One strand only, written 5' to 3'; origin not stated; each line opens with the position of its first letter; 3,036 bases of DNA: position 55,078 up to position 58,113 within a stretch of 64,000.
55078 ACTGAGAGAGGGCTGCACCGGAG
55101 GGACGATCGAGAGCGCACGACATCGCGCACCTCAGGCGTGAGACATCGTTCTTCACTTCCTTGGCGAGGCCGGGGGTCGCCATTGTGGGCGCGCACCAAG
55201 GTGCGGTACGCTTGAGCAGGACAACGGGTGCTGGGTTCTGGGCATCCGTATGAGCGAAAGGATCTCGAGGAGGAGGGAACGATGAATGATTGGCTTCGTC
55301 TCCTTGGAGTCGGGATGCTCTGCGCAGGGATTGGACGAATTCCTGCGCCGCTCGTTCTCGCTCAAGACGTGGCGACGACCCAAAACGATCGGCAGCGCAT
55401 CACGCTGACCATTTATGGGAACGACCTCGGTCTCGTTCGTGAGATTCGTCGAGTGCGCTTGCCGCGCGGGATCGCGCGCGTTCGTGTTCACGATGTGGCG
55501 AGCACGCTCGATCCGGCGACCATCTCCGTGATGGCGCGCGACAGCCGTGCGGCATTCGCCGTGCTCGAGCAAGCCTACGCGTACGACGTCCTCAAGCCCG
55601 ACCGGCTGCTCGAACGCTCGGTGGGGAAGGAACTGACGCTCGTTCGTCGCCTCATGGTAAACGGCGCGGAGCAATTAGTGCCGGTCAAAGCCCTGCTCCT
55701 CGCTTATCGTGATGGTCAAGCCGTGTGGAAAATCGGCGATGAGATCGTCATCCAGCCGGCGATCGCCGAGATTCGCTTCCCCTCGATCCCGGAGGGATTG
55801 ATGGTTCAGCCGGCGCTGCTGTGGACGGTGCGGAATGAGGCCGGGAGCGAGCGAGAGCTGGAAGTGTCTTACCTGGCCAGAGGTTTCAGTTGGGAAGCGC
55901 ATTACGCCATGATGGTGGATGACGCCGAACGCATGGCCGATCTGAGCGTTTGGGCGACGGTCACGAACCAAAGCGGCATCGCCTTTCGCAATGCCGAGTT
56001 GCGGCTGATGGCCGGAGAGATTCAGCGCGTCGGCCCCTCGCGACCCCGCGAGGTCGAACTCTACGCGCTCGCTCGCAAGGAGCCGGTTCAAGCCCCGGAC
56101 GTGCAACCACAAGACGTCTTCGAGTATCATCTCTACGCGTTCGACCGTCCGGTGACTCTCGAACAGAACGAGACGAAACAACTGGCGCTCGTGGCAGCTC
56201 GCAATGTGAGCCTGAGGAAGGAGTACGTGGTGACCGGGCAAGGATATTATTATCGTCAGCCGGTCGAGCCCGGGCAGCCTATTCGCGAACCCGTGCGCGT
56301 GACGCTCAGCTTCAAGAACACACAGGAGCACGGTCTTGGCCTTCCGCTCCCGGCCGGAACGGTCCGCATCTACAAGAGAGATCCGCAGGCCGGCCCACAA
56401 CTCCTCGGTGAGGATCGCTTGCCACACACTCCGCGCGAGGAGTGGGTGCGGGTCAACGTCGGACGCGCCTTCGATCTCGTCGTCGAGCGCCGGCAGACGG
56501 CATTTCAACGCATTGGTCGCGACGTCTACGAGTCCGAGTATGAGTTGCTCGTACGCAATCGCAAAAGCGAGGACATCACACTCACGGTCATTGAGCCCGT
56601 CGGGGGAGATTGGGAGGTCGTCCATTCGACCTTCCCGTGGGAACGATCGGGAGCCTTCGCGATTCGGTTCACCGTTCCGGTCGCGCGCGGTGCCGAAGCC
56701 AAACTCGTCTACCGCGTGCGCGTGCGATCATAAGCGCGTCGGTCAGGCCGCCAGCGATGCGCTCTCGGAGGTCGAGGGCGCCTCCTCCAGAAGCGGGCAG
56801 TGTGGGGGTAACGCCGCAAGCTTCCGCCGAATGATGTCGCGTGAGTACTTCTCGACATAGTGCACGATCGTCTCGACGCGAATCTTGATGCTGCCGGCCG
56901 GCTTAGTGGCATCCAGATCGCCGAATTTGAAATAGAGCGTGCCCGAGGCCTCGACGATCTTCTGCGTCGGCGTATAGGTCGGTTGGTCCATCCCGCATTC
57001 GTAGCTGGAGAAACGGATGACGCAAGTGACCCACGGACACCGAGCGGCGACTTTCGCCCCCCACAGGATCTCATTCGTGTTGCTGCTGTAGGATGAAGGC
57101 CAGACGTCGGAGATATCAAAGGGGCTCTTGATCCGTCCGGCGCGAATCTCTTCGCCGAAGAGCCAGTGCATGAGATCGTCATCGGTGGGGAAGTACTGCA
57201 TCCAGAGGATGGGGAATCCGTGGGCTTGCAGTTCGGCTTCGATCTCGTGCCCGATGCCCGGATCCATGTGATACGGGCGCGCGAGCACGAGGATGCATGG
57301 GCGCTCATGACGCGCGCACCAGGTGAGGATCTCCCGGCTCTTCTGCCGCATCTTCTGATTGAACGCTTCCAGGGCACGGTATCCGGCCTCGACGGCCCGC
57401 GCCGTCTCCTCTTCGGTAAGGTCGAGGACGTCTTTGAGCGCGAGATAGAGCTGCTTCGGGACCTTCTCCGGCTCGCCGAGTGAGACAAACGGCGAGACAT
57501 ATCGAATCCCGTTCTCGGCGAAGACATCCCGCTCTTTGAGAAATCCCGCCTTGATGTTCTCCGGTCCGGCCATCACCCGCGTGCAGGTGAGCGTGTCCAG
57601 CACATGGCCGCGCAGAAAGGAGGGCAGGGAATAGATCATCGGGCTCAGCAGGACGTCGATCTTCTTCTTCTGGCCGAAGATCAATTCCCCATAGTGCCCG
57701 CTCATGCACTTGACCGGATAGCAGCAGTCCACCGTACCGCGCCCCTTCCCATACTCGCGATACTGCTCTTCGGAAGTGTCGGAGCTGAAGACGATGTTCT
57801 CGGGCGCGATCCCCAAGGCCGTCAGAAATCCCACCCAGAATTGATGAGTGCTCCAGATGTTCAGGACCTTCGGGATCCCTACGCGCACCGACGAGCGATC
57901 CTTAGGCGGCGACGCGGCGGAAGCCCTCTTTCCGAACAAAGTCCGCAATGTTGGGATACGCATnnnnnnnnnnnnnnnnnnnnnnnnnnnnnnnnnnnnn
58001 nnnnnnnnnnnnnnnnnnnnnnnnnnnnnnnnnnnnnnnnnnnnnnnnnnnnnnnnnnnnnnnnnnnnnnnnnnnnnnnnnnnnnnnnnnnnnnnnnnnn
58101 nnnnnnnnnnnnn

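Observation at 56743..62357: TetR-regulated three-gene split form of the 'CoA-substrate-specific enzyme activase' system (tandem HgdC-like ATPase plus two HgdA/B-like proteins)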

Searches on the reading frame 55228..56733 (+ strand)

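Call 3: search_protein_families(library=pfam, proteins=[window:55228-56733:+], max_evalue=0.01)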
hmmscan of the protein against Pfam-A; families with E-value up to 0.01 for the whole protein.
window:55228-56733:+ (501 aa): 1 family
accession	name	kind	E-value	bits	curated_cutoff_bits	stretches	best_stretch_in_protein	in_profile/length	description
PF13598.12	DUF4139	-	3.1e-11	43.8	31.8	1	211-458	1-153/205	Domain of unknown function (DUF4139)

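Call 4: search_protein_families(library=ncbifam, proteins=[window:55228-56733:+], max_evalue=0.01)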
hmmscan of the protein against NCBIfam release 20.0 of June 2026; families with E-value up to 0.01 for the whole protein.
window:55228-56733:+ (501 aa): 1 family
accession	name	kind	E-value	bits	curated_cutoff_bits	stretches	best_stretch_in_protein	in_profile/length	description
TIGR02231.1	TIGR02231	subfamily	1.7e-06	27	112.6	1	200-288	184-271/524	mucoidy inhibitor MuiA family protein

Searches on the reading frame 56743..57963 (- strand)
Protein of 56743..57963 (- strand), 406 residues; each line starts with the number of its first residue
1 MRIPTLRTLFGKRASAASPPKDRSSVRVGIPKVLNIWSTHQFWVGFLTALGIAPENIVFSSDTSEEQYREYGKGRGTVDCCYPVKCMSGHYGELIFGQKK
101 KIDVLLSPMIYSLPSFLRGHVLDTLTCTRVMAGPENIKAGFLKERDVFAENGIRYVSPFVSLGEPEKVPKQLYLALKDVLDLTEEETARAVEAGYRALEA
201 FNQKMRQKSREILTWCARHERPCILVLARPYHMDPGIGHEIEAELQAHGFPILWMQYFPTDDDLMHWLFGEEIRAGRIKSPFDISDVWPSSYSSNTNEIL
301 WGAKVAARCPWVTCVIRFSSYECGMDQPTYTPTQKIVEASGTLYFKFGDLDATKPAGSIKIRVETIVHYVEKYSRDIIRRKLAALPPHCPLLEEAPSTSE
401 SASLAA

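Call 3: search_protein_families(library=pfam, proteins=[window:56743-57963:-], max_evalue=0.01)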
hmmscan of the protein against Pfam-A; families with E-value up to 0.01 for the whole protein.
window:56743-57963:- (406 aa): 1 family
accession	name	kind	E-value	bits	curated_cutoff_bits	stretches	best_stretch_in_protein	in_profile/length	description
PF09989.15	DUF2229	-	1.2e-43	149.7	29.4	1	27-256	1-216/218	CoA enzyme activase uncharacterised domain (DUF2229)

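Call 4: search_protein_families(library=ncbifam, proteins=[window:56743-57963:-], max_evalue=0.01)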
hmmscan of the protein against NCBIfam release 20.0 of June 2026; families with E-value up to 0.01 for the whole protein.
window:56743-57963:- (406 aa): 0 families

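Call 18: search_solved_structures(query=window:56743-57888:-, max_evalue=10)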
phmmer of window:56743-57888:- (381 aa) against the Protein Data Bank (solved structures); distinct sequences matched with E-value up to 10: 0.

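Call 32: search_protein_families(library=pfam, proteins=[window:56743-57888:-], max_evalue=10)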
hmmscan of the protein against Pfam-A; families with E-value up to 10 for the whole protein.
window:56743-57888:- (381 aa): 1 family
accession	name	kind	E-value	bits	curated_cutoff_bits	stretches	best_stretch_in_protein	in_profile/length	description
PF09989.15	DUF2229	-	1e-43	150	29.4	1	2-231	1-216/218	CoA enzyme activase uncharacterised domain (DUF2229)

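Call 59: search_dna_similar(query=window:56743-57888:-, collection=plasmids, mode=protein, max_rows=25, max_evalue=0.001)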
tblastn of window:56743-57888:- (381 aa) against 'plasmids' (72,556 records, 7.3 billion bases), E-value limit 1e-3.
Records with a match: 10; places in all: 11; records where one place covers at least 80% of the query: 9.
Best place of each record, by identity: <60% 10.
By first word of the organism name: Listeria 2; Fusobacterium 2; Brevibacillus 1; Acetoanaerobium 1; Collinsella 1; Subdoligranulum 1; Haliovirga 1; Paraclostridium 1.
By predicted mobility (MOB-suite, as given by PLSDB): non-mobilizable 10.
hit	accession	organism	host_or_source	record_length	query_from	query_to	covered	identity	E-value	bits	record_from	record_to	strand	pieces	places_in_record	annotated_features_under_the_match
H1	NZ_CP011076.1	Brevibacillus laterosporus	Oryza sativa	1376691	1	356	93%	41.3%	5e-87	294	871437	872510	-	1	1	none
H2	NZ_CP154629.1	Acetoanaerobium noterae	cell culture,Sludge of a digestion ...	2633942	3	370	97%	25.5%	6e-27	120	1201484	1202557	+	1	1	none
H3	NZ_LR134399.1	Listeria monocytogenes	Homo sapiens,Vein blood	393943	3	367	96%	25.4%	1e-27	122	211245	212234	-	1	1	2-hydroxyacyl-CoA dehydratase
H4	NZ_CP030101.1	Listeria monocytogenes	Environment,water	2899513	3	367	96%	24.9%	2e-26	118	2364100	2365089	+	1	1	none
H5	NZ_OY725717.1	Collinsella aerofaciens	-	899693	3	342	89%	25.6%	1e-24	113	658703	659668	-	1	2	2-hydroxyacyl-CoA dehydratase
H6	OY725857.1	Subdoligranulum variabile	-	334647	3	349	91%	24.4%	8e-14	81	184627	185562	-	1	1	none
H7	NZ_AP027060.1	Haliovirga abyssi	-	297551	1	355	93%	22.8%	4e-20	100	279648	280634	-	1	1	acyl-CoA dehydratase activase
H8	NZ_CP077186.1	Fusobacterium animalis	Homo sapiens,resected colorectal tumor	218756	2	341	89%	23.4%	4e-20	100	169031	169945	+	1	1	acyl-CoA dehydratase activase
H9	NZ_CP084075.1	Fusobacterium vincentii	-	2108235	2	341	89%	22.9%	1e-18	95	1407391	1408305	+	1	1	none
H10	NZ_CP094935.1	Paraclostridium bifermentans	Homo sapiens,feces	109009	3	275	72%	22.9%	2e-11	73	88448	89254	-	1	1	acyl-CoA dehydratase activase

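Call 60: get_annotated_region(hit=H1, flank=8000)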
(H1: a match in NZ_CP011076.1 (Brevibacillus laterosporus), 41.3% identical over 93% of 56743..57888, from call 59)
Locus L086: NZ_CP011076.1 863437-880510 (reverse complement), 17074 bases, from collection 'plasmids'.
description: Brevibacillus laterosporus strain B9 plasmid unnamed2, complete sequence
organism: Brevibacillus laterosporus (NCBI taxid 1465)
taxonomy: Bacteria; Bacillota; Bacilli; Bacillales; Paenibacillaceae; Brevibacillus; Brevibacillus laterosporus
host: -; source: Oryza sativa; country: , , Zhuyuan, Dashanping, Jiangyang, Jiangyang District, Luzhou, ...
typing (MOB-suite, as given by PLSDB): non-mobilizable
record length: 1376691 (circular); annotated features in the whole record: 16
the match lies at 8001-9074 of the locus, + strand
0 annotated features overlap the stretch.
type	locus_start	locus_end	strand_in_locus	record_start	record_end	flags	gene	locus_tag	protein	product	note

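Call 61: get_annotated_region(hit=H3, flank=6000)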
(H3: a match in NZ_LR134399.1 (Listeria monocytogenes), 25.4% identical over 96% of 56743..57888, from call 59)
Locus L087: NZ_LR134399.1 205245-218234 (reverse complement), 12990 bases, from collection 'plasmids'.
description: Listeria monocytogenes strain NCTC7974 plasmid 2, complete sequence
organism: Listeria monocytogenes (NCBI taxid 1639)
taxonomy: Bacteria; Bacillota; Bacilli; Bacillales; Listeriaceae; Listeria; Listeria monocytogenes
host: -; source: Homo sapiens,Vein blood; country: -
typing (MOB-suite, as given by PLSDB): non-mobilizable
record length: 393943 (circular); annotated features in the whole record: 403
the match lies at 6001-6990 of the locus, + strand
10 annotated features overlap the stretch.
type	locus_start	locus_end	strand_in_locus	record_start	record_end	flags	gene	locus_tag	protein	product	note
CDS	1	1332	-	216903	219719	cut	-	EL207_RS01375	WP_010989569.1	sigma-54-dependent transcriptional regulator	-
CDS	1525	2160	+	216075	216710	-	-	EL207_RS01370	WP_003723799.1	FMN-dependent NADH-azoreductase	-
CDS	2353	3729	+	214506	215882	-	-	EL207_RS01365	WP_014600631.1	amino acid permease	GO:0006865 - amino acid transport [Evidence IEA]; GO:0055085 - transmembrane transport [Evidence IEA]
CDS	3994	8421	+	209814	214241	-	-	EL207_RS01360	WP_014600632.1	2-hydroxyacyl-CoA dehydratase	-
CDS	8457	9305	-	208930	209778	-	-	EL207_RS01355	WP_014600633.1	PhzF family phenazine biosynthesis protein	GO:0009058 - biosynthetic process [Evidence IEA]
CDS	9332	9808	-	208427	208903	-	ybaK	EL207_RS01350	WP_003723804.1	Cys-tRNA(Pro) deacylase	GO:0043039 - tRNA aminoacylation [Evidence IEA]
CDS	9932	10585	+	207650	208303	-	-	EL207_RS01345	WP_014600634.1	DUF5105 domain-containing protein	-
CDS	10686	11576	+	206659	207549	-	-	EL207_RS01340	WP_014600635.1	carbon-nitrogen hydrolase family protein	-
CDS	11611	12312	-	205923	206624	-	-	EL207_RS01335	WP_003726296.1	DUF554 domain-containing protein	-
CDS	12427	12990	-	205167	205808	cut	-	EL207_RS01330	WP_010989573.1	NAD(P)-dependent oxidoreductase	-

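Call 62: search_protein_families(library=pfam, proteins=[L087:3994-8421:+], max_evalue=1)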
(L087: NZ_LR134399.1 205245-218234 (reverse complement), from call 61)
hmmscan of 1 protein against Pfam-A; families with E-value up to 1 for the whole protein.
L087:3994-8421:+ (1475 aa): 4 families
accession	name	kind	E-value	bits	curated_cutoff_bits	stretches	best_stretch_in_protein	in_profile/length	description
PF09989.15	DUF2229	-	1.9e-85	286.4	29.4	2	669-886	1-218/218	CoA enzyme activase uncharacterised domain (DUF2229)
PF01869.26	BcrAD_BadFG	-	2.2e-59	201.7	31.5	2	320-574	1-271/271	BadF/BadG/BcrA/BcrD ATPase family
PF01548.23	DEDD_Tnp_IS110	-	7.5e-05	23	29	1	4-73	1-67/155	Transposase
PF00370.27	FGGY_N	-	9.7e-05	22.5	28.8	1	4-48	3-46/245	FGGY family of carbohydrate kinases, N-terminal domain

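Call 81: find_homologous_proteins(query=window:56743-57888:-, max_evalue=1e-10)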
Query window:56743-57888:- (381 aa): 2273 proteins with E <= 1e-10 among 8000 candidates; the best 120 are listed.
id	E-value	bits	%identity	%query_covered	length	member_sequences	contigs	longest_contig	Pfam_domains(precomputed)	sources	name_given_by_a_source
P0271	2.2e-263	891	100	100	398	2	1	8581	PF09989.16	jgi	-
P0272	8.9e-254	859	96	100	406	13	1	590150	PF09989.16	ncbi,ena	-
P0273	4.6e-245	831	93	99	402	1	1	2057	PF09989.16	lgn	-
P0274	5.0e-245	831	93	99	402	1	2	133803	PF09989.16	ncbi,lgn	-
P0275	1.9e-241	819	93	98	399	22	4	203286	PF09989.16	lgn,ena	-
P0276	1.3e-240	816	93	98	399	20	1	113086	PF09989.16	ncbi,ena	-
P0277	3.1e-231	785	89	96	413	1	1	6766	PF09989.16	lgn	-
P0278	6.7e-230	781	88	98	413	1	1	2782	PF09989.16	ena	-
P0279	7.0e-230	781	89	96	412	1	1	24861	PF09989.16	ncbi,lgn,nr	ncbi:MAG TPA: acyl-CoA dehydratase activase-related protein [Blastocatellia bacterium]|nr:acyl-CoA d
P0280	1.1e-227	774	89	93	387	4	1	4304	PF09989.16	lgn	-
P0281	1.1e-227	774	89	93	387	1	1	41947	PF09989.16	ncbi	-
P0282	1.1e-221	754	84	99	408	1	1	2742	PF09989.16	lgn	-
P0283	8.1e-220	748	84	97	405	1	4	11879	PF09989.16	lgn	-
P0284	1.2e-218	744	85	97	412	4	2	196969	PF09989.16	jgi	jgi:predicted nucleotide-binding protein (sugar kinase/HSP70/actin superfamily)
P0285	2.0e-218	743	83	97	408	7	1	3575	PF09989.16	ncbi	-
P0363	3.3e-209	713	79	100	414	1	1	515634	PF09989.16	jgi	jgi:predicted nucleotide-binding protein (sugar kinase/HSP70/actin superfamily)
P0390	3.9e-207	706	78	98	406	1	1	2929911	PF09989.16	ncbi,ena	-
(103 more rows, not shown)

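Call 84: find_encoding_contigs(protein=P0272, flank=10000, max_places=1)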
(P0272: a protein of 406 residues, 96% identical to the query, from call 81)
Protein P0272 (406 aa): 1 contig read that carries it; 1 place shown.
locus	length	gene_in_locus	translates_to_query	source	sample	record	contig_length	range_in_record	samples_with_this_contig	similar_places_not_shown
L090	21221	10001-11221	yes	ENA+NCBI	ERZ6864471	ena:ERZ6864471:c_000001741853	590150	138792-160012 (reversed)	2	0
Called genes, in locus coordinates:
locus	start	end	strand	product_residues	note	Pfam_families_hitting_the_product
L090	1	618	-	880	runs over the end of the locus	PF02861:Clp_N, PF23569:NBD_SMAX1, PF00004:AAA, PF17871:AAA_lid_9, PF00004:AAA, PF07724:AAA_2, PF07728:AAA_5, PF10431:ClpB_D2-small, +7 more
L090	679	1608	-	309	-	PF00226:DnaJ, PF01556:DnaJ_C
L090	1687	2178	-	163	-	-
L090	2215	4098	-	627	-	PF00012:HSP70, PF06723:MreB_Mbl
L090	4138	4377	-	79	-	PF01192:RNA_pol_Rpb6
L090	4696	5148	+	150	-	PF00376:MerR, PF12728:HTH_17 (weak), PF13411:MerR_1, PF13591:MerR_2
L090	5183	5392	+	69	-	PF01176:eIF-1a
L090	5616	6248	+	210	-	PF00440:TetR_N, PF17932:TetR_C_24 (weak)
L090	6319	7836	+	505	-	-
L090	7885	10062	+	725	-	PF01869:BcrAD_BadFG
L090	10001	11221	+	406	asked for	PF09989:DUF2229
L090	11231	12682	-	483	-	PF13598:DUF4139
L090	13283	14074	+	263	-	PF02567:PhzC-PhzF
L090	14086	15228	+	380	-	PF04389:Peptidase_M28, PF05343:Peptidase_M42 (faint), PF01546:Peptidase_M20, PF07687:M20_dimer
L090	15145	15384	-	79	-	-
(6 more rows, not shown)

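Call 85: find_encoding_contigs(protein=P0390, flank=10000, max_places=1)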
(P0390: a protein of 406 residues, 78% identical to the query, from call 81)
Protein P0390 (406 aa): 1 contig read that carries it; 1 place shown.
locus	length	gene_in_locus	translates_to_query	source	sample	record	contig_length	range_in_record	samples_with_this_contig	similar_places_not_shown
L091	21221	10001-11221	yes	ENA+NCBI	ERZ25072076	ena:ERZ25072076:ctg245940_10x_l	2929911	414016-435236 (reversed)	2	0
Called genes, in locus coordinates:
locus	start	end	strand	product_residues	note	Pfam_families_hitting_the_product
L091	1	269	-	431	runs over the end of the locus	PF19425:Csd3_N2, PF01551:Peptidase_M23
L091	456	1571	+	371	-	PF00144:Beta-lactamase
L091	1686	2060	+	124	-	PF19649:DUF6152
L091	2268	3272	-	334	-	PF25174:Beta-prop_THOC3 (faint), PF08450:SGL (faint), PF02239:Cytochrom_D1, PF24684:Vgb_lyase (faint), PF21783:YNCE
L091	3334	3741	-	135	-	PF13442:Cytochrome_CBB3, PF00034:Cytochrom_C (weak)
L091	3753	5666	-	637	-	PF02776:TPP_enzyme_N, PF00205:TPP_enzyme_M, PF02775:TPP_enzyme_C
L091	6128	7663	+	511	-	-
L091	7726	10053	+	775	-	PF01869:BcrAD_BadFG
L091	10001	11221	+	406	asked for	PF09989:DUF2229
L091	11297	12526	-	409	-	PF07690:MFS_1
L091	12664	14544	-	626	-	PF02776:TPP_enzyme_N, PF00205:TPP_enzyme_M, PF02775:TPP_enzyme_C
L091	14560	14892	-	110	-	-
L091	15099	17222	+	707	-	PF08206:OB_RNB, PF17876:CSD2, PF00773:RNB, PF00575:S1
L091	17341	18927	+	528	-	PF07210:DUF1416 (faint), PF13620:CarboxypepD_reg, PF13715:CarbopepD_reg_2 (weak), PF07494:Reg_prop (faint), PF08450:SGL (faint), PF24684:Vgb_lyase, PF21959:DUF6923 (faint), PF24684:Vgb_lyase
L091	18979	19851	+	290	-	PF00903:Glyoxalase (faint), PF18029:Glyoxalase_6 (faint)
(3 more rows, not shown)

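Call 86: find_encoding_contigs(protein=P0363, flank=10000, max_places=1)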
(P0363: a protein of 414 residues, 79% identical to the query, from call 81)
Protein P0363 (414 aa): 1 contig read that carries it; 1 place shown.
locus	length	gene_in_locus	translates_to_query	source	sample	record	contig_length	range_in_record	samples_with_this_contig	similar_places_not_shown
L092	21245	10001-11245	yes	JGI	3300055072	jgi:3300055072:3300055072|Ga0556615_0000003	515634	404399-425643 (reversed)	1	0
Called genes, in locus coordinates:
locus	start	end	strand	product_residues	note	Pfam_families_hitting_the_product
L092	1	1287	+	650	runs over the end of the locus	PF00012:HSP70, PF06723:MreB_Mbl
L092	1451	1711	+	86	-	-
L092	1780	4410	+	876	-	PF02861:Clp_N, PF23569:NBD_SMAX1, PF00004:AAA, PF17871:AAA_lid_9, PF00158:Sigma54_activat, PF07724:AAA_2, PF00004:AAA, PF07728:AAA_5, +8 more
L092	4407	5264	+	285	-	PF03099:BPL_LplA_LipB, PF02237:BPL_C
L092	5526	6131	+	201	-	PF00440:TetR_N, PF17932:TetR_C_24 (weak)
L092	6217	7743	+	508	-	-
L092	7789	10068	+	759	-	PF01869:BcrAD_BadFG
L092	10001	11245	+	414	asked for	PF09989:DUF2229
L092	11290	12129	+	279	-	PF01182:Glucosamine_iso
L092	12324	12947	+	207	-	PF01694:Rhomboid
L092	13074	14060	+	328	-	PF01255:Prenyltransf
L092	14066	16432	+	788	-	PF08478:POTRA_1 (faint), PF08479:POTRA_2 (faint), PF07244:POTRA, PF01103:Omp85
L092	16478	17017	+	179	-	PF03938:OmpH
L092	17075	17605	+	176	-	PF03938:OmpH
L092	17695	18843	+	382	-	PF04613:LpxD, PF25084:LbH_EIF2B, PF25087:GMPPB_C, PF14602:Hexapep_2 (faint), PF00132:Hexapep (weak)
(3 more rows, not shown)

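Call 90: predict_structure(alignment_id=A3)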
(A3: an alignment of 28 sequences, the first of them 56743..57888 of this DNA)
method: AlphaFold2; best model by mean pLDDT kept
length: 381 residues; sequences in the alignment: 28
mean_pLDDT: 75.6   pTM: 0.77
mean pLDDT of the five models: 75.6, 73.4, 72.7, 72.3, 68.3
residues with pLDDT >= 90: 150; 70-90: 104; 50-70: 60; < 50: 67
segments of 3 or more residues with pLDDT < 50: 8-10, 37-65, 102-117, 207-210, 297-299, 371-381
pLDDT, mean of each block of 10 residues (from residue 1): 64 76 90 57 33 37 49 67 73 69 39 47 74 81 93 92 96 90 95 96 59 75 92 92 94 90 73 88 97 63 78 94 63 78 96 96 84 43 40
secondary structure, 60 per line:
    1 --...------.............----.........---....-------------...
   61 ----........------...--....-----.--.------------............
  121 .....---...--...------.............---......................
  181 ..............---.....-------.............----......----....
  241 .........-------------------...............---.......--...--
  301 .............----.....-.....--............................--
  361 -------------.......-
elements in order: E3-5 H12-24 E32-34 H41-44 H65-72 E79-81 E84-87 H109-125 E129-131 E134-136 H143-155 H159-194 E198-202 H210-222 E227-229 H237-249 H269-283 E287-293 H301-313 E318-322 H324-328 H331-358 H374-380
